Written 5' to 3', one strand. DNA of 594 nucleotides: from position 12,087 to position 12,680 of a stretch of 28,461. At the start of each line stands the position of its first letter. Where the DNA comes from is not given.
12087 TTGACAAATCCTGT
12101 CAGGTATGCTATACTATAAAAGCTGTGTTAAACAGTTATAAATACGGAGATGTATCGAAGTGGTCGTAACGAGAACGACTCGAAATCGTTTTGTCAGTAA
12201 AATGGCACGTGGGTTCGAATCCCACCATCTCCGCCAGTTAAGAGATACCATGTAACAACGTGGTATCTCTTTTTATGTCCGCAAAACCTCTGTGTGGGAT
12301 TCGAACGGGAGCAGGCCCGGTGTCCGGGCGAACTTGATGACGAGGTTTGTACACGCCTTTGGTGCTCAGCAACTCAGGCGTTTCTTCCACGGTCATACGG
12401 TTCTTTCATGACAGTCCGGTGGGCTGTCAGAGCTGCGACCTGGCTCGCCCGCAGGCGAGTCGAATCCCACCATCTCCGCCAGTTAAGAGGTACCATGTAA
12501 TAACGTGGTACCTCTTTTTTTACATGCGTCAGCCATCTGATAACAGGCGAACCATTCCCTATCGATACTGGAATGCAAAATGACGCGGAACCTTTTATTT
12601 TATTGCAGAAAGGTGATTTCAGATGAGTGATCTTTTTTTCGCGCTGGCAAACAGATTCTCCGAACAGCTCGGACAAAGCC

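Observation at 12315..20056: Dispersed structured repeat family: triloop hairpin + CTTGATG-N3-ARGT-N5-CACGC (three copies, fixed spacing, covariation)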

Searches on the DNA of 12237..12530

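Call 14: search_rna_families(source=window, start=12237, end=12530, threshold=evalue, max_evalue=10, show_alignments=3)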
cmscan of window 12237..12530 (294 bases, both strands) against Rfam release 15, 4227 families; matches with E-value up to 10: 3.
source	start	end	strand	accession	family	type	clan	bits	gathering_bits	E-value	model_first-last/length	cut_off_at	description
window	12237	12274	+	RF02451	ncr1241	Gene; sRNA;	-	18.2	60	0.96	27-63/63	5'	Bacillus sRNA ncr1241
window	12428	12524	+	RF02058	STnc400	Gene;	-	17.9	80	0.45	1-125/125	no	Gammaproteobacterial sRNA STnc400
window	12487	12520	-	RF01676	P31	Gene; sRNA;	-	14.3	40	2.9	47-82/82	no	Pseudomonas sRNA P31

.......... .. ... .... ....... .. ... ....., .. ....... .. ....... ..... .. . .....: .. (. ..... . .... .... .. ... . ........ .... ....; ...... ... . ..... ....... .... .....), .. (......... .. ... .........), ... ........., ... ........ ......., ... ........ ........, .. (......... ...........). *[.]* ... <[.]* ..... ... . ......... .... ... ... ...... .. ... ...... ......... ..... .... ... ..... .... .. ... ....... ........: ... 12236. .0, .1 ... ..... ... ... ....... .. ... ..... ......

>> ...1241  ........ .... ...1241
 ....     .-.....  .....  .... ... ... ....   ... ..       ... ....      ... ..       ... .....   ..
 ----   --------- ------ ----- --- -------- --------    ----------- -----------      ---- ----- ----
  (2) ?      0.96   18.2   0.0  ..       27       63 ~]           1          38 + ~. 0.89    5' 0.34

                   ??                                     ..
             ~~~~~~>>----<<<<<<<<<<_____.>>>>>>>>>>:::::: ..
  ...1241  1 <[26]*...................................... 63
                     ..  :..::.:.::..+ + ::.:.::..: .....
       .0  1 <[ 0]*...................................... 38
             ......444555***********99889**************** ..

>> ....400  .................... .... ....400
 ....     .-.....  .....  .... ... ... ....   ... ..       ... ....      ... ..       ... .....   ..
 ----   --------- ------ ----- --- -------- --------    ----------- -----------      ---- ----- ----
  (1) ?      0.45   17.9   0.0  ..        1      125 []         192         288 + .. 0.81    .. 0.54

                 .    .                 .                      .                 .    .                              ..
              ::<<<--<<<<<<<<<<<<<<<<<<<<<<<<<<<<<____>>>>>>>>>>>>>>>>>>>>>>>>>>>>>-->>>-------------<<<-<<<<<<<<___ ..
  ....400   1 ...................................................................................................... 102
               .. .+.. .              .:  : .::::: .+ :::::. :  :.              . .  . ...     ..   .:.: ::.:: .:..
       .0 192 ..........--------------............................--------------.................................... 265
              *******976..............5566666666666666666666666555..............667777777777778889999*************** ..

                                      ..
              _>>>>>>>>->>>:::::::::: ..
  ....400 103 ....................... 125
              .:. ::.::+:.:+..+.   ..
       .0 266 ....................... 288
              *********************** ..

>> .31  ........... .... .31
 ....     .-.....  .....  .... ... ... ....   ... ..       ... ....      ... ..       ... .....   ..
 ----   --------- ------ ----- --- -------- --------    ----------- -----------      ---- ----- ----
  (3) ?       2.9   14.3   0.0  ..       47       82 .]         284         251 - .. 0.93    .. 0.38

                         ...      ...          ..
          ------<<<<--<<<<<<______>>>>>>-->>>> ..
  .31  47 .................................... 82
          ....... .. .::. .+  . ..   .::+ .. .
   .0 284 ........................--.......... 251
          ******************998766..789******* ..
